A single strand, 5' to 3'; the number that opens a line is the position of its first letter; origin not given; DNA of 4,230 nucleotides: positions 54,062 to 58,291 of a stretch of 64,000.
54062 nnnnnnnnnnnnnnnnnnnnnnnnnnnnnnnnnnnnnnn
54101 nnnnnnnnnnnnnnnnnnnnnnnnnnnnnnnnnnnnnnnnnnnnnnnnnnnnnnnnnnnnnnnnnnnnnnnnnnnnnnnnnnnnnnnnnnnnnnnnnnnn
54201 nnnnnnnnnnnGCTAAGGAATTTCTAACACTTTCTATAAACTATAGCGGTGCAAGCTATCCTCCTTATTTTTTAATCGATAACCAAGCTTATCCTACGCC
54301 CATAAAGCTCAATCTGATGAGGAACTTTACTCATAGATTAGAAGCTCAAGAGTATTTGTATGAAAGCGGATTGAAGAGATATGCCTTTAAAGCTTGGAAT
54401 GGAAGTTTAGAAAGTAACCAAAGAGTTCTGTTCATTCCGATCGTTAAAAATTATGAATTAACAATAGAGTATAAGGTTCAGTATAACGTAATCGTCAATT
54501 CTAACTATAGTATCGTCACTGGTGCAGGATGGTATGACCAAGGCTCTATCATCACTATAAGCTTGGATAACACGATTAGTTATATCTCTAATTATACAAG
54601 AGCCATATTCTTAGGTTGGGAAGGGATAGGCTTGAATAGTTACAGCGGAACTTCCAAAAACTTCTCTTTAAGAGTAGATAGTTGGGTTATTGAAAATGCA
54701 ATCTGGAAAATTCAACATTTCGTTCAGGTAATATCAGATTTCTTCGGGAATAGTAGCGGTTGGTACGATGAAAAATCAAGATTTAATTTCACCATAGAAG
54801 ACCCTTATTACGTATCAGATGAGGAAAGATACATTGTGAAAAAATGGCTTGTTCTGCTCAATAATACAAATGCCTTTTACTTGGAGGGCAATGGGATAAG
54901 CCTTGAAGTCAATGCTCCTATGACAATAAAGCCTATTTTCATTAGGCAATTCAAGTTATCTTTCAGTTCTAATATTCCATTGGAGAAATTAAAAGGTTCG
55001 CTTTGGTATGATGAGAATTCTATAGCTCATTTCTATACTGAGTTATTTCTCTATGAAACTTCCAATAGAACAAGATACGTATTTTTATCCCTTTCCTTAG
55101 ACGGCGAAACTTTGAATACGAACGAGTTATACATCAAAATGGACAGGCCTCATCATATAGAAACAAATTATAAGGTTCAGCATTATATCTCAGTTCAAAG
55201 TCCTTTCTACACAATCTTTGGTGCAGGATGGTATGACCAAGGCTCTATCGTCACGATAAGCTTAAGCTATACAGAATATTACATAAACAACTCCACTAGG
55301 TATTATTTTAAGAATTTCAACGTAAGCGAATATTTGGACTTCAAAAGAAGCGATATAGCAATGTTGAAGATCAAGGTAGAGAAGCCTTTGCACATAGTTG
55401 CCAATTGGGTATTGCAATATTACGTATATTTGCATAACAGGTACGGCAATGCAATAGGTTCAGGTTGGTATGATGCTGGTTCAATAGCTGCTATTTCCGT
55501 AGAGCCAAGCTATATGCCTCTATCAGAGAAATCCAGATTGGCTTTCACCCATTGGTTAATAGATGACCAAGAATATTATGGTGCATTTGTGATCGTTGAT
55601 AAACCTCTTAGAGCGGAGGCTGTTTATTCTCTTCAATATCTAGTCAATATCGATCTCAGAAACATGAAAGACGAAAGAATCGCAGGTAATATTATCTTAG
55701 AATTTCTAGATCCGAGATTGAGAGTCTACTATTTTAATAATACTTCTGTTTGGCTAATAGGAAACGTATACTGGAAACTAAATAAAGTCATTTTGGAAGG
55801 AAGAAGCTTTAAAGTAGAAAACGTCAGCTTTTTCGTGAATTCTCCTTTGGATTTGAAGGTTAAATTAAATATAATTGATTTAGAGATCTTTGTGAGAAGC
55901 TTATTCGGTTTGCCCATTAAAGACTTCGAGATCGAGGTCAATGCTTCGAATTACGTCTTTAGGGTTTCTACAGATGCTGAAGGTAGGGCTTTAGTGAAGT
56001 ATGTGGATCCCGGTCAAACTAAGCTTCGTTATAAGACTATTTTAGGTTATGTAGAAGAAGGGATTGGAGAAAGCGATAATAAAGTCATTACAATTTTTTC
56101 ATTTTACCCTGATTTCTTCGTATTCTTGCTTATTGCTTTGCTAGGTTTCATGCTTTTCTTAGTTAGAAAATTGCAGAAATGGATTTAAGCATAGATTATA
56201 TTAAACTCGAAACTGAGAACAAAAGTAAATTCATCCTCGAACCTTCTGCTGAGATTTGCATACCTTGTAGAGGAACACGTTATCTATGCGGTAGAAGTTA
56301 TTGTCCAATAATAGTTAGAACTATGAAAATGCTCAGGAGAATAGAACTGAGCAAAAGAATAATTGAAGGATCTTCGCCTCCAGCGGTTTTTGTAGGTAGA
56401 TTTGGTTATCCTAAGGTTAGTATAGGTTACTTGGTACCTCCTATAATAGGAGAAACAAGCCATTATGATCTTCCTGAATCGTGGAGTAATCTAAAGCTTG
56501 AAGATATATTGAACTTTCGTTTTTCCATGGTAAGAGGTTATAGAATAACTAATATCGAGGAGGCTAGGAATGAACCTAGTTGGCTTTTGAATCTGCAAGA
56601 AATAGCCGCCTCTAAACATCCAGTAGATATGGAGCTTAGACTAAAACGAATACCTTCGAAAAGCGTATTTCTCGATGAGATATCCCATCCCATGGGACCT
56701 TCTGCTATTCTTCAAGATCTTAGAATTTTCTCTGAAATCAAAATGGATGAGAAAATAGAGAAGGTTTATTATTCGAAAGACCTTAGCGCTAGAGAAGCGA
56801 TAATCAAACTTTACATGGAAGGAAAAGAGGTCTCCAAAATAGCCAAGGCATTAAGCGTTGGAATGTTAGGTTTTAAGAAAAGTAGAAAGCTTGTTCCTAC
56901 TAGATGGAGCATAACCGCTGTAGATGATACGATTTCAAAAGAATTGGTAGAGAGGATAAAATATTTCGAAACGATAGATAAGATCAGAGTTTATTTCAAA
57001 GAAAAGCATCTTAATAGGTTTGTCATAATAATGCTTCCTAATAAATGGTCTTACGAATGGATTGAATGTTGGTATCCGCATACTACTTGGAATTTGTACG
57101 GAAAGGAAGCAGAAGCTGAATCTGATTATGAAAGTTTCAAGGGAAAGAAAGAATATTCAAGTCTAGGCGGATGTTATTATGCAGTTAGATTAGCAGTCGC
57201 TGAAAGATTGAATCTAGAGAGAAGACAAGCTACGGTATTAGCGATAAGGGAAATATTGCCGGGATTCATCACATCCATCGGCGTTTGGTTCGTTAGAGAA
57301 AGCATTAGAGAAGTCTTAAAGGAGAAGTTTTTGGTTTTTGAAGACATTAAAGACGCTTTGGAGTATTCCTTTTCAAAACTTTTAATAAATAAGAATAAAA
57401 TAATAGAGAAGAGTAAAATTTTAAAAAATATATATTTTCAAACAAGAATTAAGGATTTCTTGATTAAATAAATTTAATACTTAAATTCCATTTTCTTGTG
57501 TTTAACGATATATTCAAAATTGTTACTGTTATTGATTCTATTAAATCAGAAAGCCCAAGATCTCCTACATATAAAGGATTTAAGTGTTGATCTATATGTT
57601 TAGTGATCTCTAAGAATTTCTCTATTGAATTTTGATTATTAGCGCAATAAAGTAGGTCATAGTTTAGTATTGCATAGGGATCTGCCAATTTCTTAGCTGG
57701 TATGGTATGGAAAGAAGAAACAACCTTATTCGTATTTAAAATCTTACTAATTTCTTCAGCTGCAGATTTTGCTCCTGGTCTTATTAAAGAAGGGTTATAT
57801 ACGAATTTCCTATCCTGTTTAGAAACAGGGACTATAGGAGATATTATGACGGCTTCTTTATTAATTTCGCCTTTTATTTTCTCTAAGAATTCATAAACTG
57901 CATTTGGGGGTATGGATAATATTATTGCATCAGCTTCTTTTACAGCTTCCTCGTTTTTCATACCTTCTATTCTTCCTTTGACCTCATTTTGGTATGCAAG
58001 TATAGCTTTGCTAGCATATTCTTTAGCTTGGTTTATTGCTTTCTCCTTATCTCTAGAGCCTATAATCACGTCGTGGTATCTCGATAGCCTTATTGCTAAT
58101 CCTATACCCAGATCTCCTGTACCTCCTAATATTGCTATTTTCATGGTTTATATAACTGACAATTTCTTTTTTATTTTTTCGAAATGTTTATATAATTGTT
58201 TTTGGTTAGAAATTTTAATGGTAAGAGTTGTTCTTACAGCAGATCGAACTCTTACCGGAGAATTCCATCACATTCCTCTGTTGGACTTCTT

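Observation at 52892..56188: Giant anchored sedolisin-like surface glycoprotein with apparent loss of the catalytic serine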

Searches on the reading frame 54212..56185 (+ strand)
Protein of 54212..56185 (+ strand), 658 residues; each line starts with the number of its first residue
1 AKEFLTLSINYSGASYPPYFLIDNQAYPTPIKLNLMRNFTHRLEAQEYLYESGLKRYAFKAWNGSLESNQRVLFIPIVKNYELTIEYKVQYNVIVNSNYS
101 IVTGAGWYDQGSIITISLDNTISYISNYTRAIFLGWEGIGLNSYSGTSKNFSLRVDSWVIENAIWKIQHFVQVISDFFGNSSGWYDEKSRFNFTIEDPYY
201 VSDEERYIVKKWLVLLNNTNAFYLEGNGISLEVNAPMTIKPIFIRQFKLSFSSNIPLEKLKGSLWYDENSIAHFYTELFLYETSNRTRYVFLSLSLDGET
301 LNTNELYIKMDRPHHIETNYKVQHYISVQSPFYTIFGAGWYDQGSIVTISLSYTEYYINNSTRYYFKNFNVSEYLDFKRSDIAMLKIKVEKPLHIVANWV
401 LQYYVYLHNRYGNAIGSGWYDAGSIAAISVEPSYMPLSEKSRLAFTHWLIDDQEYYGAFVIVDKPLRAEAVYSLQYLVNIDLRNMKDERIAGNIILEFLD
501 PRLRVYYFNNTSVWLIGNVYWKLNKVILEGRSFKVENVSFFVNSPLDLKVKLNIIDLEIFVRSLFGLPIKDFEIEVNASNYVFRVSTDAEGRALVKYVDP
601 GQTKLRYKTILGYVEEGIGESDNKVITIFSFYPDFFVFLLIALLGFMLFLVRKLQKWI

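Call 18: find_homologous_proteins(query=window:54212-56185:+, max_evalue=0.001)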
Query window:54212-56185:+ (658 aa): 45 proteins with E <= 0.001 among 6610 candidates.
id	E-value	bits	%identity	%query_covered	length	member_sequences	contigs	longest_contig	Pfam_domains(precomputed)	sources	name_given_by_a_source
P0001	0.0e+0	1482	100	100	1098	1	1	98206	-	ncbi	-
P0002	3.2e-201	689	51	100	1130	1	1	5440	-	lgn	-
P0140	1.1e-47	181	26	72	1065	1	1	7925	PF18998.7,PF00082.28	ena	-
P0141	1.4e-31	128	31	37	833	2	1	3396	PF07714.24,PF00069.32,PF18998.7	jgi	jgi:hypothetical protein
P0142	1.4e-30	125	31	36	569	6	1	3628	PF13240.12,PF24463.2,PF18998.7,PF13248.12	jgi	jgi:hypothetical protein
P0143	5.9e-30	123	33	36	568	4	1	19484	PF13240.12,PF24463.2,PF18998.7,PF13248.12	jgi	jgi:ribosomal protein L40E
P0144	4.7e-29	120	32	36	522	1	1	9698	PF13240.12,PF24463.2,PF18998.7,PF13248.12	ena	-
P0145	8.7e-29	119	29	44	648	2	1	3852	PF09471.16,PF18998.7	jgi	-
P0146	3.4e-28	117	27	46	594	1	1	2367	PF18998.7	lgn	-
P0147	4.0e-28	117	28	48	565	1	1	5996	PF13240.12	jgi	jgi:hypothetical protein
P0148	3.1e-27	114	34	33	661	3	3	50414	-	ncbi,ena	-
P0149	7.9e-27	112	31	40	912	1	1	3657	PF05547.18,PF07705.18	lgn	-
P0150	1.1e-26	112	32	36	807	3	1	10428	PF07714.24,PF00069.32,PF18998.7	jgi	-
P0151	5.6e-26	110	27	52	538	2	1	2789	PF13240.12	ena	-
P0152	1.1e-25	109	27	54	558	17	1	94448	PF13240.12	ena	-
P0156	2.2e-23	101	32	25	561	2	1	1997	PF18998.7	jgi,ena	-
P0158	8.0e-22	96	27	59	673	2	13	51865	PF00413.31,PF18998.7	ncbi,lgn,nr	ncbi:MAG: zinc-dependent metalloprotease family protein [Thermoproteota archaeon]|nr:hypothetical pr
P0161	7.1e-21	93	25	62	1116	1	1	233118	PF18998.7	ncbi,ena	-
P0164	5.1e-20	90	27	47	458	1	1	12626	-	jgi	jgi:uncharacterized repeat protein (TIGR02543 family)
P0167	1.6e-15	75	26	48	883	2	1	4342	PF18998.7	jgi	jgi:uncharacterized repeat protein (TIGR02543 family)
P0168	7.2e-14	70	24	60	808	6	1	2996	PF18998.7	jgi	jgi:uncharacterized repeat protein (TIGR02543 family)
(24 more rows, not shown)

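Call 43: predict_structure(alignment_id=A4)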
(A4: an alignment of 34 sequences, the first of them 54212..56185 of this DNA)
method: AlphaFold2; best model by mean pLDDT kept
length: 658 residues; sequences in the alignment: 34
mean_pLDDT: 89.9   pTM: 0.45
mean pLDDT of the five models: 89.9, 85.4, 84.4, 83.8, 83.4
residues with pLDDT >= 90: 438; 70-90: 193; 50-70: 27; < 50: 0
segments of 3 or more residues with pLDDT < 50: none
pLDDT, mean of each block of 10 residues (from residue 1): 85 91 93 93 95 93 94 94 96 94 95 94 88 92 92 94 92 86 90 85 87 85 86 89 89 80 80 89 87 91 90 91 93 92 92 91 92 59 86 92 96 95 96 94 96 94 96 97 93 94 94 95 94 91 96 92 89 89 91 91 90 88 77 67 83 73
secondary structure, 60 per line:
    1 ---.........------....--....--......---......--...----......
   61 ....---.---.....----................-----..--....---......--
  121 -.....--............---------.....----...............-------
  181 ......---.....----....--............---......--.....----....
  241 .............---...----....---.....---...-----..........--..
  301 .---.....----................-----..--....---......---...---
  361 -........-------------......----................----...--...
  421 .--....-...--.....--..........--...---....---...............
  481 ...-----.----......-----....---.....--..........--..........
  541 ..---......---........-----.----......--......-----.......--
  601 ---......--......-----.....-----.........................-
elements in order: E4-12 E19-22 E25-28 E31-36 E40-45 E48-50 E55-64 E72-76 E81-96 E106-109 E113-118 E122-126 E129-140 E150-154 E159-173 E181-186 E190-194 E199-202 E205-216 E220-225 E228-232 E237-253 E264-267 E271-275 E279-281 E287-296 E299-301 E305-309 E314-329 E339-342 E346-351 E355-357 E362-369 E383-388 E393-408 E413-415 E418-421 E424-427 E429-431 E434-438 E441-450 E453-455 E459-462 E466-483 E494-499 E505-508 E512-516 E519-528 E531-542 E546-551 E555-562 E573-578 E581-586 E592-598 E604-609 E612-617 E623-627 H633-657

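Call 46: fold_search(model_id=the predicted structure, library=pdb)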
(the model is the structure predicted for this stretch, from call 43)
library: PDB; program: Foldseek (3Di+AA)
matches with E <= 10: 749; with E <= 0.001: 24
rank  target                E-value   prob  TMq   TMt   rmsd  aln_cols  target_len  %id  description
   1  9flp_A                7.8e-07  0.69  0.07  0.06  64.7       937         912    7  CryoEM structure of the neck (1403-2314) in the grappling hook protein A (GhpA) in the bacterium Aureispira sp. CCB-QB (released 2024-10-16)
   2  6fwv_B                2.6e-06  1.00  0.12  0.14  25.9       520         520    9  The Bacillus anthracis TIE protein (released 2018-08-08)
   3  6fwv_A                2.7e-06  1.00  0.12  0.14  25.7       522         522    9  The Bacillus anthracis TIE protein (released 2018-08-08)
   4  3rfz_B                6.2e-06  0.90  0.11  0.10  55.3       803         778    9  Crystal structure of the FimD usher bound to its cognate FimC:FimH substrate (released 2011-06-01)
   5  4oq1                  6.8e-06  1.00  0.17  0.28  12.4       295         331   11  Structure of the Streptococcal ancillary pilin (released 2014-04-23)
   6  9fw9_D                7.9e-06  0.82  0.11  0.11  54.9       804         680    8  Cryo-EM structure of the type 1 pilus assembly platform as part of the FimA-bound chaperone-usher pilus complex (FimDH (released 2025-06-04)
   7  3rfz_E                1.4e-05  0.84  0.12  0.10  56.2       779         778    9  Crystal structure of the FimD usher bound to its cognate FimC:FimH substrate (released 2011-06-01)
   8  5xya                  1.8e-05  0.85  0.12  0.07  57.3       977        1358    9  Crystal structure of a serine protease from Streptococcus species (released 2018-08-08)
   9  9fly_A                2.5e-05  0.41  0.07  0.05  38.8       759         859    9  CryoEM structure of the base (4151-5009) in the grappling hook protein A (GhpA) in the bacterium Aureispira sp. CCB-QB (released 2024-10-16)
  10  9fy9_D                2.7e-05  0.80  0.11  0.11  53.2       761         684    9  Cryo-EM structure of the type 1 chaperone-usher pilus FimD-tip complex (FimDHGFC) - Conformer 1 (released 2025-06-04)
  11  9fxb_D                3.1e-05  0.85  0.11  0.11  52.1       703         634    7  Cryo-EM structure of the type 1 pilus assembly platform as part of the FimI-bound chaperone-usher pilus complex (FimDH (released 2025-06-04)
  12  9bog_D                3.5e-05  0.82  0.12  0.10  53.2       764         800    8  Structural basis for adhesin secretion by the outer-membrane usher in type 1 pili (released 2024-10-09)
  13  7edd                  5.2e-05  0.77  0.13  0.07  57.2       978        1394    9  Crystal structure of a serine protease from Streptococcus pyogenes (released 2021-05-12)
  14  9fx8_D                6.3e-05  0.72  0.12  0.12  54.1       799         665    8  Cryo-EM structure of the FimI-bound type 1 pilus assembly platform complex - Local refinement (released 2025-06-04)
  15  6e14_D                7.9e-05  0.60  0.11  0.09  57.6       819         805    9  Handover mechanism of the growing pilus by the bacterial outer membrane usher FimD (released 2018-10-17)
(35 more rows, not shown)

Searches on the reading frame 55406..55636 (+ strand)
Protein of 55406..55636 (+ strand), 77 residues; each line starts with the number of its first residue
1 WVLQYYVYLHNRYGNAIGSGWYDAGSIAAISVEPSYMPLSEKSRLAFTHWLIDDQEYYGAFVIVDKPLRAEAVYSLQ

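Call 64: search_protein_families(library=pfam, proteins=[window:55406-55636:+], max_evalue=1)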
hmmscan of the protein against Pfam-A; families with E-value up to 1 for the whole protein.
window:55406-55636:+ (77 aa): 1 family
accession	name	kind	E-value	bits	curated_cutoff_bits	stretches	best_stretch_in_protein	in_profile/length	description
PF04730.17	Agro_virD5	-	0.065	12.3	25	1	15-63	63-111/672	Agrobacterium VirD5 protein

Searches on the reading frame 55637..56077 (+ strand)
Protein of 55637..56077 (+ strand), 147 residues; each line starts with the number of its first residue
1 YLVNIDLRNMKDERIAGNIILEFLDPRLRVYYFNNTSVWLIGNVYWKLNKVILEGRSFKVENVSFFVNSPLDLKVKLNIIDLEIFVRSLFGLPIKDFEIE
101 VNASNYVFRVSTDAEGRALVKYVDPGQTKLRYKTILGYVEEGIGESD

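Call 64: search_protein_families(library=pfam, proteins=[window:55637-56077:+], max_evalue=1)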
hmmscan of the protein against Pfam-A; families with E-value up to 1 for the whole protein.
window:55637-56077:+ (147 aa): 2 families
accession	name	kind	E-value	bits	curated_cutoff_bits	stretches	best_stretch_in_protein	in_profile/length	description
PF13620.12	CarboxypepD_reg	-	0.054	14.3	32.3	1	85-132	5-54/82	Carboxypeptidase regulatory-like domain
PF08265.16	YL1_C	-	0.25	11.6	22.6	0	121-135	10-23/29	YL1 nuclear protein C-terminal domain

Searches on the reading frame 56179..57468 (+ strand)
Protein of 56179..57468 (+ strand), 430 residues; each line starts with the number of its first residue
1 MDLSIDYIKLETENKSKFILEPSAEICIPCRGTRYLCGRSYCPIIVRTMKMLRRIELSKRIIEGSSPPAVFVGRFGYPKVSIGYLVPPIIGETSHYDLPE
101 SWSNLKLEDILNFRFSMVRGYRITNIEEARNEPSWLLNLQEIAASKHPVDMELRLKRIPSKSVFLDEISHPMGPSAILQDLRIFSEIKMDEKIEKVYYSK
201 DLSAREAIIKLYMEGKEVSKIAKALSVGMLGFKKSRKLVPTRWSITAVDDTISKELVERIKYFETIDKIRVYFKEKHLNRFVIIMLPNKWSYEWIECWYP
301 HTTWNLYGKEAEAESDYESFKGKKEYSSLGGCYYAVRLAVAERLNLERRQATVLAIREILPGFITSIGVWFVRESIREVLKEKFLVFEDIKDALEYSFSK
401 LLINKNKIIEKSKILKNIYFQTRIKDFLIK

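Call 16: search_protein_families(library=pfam, proteins=[window:56179-57468:+], max_evalue=0.001)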
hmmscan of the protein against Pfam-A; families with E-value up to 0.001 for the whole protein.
window:56179-57468:+ (430 aa): 2 families
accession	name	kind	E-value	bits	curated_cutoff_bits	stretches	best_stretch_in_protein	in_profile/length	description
PF04894.17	Nre_N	-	1.4e-101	340.3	25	1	36-305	1-270/270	Archaeal Nre, N-terminal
PF04895.17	Nre_C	-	6.9e-34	116.5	27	1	318-427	1-110/110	Archaeal Nre, C-terminal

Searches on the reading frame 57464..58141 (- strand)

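Call 16: search_protein_families(library=pfam, proteins=[window:57464-58141:-], max_evalue=0.001)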
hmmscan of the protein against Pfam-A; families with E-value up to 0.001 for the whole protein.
window:57464-58141:- (225 aa): 3 families
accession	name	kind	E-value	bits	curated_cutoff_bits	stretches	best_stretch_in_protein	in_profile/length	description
PF03807.23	F420_oxidored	-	2.3e-16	60.6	21.6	1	1-104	1-93/94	NADP oxidoreductase coenzyme F420-dependent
PF01210.29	NAD_Gly3P_dh_N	-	2.4e-06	28.1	23.1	1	1-102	1-102/158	NAD-dependent glycerol-3-phosphate dehydrogenase N-terminus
PF02153.23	PDH_N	-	9.8e-05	22.3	26.5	1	62-100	37-76/154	Prephenate dehydrogenase, nucleotide-binding domain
